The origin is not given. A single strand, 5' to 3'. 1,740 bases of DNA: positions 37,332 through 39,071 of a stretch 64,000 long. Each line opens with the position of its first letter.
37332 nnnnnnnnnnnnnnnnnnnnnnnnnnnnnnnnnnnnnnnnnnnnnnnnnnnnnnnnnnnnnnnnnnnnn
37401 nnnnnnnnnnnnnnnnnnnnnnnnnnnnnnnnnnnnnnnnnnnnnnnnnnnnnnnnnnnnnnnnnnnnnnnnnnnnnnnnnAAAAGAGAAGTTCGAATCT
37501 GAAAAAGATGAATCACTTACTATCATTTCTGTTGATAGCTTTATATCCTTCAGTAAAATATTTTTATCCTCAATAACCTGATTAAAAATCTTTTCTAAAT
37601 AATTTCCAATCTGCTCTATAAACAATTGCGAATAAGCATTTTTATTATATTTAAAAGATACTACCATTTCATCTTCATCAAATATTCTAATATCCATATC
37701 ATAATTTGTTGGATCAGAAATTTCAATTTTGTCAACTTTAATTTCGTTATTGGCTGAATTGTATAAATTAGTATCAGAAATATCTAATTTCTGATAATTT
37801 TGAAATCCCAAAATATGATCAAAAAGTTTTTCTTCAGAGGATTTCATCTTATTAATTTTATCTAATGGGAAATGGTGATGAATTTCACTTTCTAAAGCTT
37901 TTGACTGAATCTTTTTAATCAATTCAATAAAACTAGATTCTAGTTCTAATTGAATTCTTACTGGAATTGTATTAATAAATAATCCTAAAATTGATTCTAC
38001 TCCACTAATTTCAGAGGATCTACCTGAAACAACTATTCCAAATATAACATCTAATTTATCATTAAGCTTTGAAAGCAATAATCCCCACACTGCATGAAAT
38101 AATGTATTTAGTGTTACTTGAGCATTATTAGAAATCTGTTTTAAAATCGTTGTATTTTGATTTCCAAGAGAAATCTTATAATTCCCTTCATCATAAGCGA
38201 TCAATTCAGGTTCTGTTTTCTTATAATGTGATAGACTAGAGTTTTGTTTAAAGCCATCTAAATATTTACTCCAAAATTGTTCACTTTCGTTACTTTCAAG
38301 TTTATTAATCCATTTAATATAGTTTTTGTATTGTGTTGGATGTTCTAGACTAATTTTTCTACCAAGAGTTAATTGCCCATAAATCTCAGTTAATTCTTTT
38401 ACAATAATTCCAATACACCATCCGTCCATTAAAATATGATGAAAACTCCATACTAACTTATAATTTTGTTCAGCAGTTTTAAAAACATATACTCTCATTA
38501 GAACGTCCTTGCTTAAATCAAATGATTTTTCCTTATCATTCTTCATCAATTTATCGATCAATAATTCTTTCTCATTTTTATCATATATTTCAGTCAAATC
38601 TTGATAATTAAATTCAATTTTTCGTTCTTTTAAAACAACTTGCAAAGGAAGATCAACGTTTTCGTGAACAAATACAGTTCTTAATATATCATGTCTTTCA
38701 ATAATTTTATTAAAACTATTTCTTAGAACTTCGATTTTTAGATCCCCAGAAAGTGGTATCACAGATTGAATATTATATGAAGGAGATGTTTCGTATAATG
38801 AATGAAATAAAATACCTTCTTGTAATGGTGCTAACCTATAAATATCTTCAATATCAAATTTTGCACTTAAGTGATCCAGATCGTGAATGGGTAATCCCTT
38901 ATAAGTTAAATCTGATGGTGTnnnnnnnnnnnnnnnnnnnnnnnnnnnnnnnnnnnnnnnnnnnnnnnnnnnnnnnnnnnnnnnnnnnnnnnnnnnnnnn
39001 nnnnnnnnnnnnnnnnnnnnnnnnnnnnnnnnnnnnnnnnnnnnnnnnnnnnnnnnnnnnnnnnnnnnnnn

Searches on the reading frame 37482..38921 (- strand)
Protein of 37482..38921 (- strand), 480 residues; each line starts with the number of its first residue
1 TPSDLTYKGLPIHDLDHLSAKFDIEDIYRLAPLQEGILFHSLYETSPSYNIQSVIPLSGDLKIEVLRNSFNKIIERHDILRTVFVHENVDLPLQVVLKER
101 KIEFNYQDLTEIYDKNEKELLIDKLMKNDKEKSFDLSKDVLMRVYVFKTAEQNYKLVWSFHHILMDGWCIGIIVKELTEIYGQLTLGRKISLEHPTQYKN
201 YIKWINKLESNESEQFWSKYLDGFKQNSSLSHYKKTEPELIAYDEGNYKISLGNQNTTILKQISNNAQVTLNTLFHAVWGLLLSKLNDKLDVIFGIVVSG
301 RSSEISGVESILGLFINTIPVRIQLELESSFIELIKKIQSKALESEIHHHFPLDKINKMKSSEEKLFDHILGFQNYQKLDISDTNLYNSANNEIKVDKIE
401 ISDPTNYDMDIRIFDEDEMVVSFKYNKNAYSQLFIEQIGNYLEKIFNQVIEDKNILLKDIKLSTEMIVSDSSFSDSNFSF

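Call 7: search_protein_families(library=pfam, proteins=[window:37482-38921:-], max_evalue=0.1)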
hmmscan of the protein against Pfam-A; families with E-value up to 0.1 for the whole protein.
window:37482-38921:- (480 aa): 1 family
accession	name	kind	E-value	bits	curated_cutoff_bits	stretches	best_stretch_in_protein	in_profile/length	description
PF00668.25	Condensation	-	1.7e-107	360.4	30.6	1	25-464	2-448/456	Condensation domain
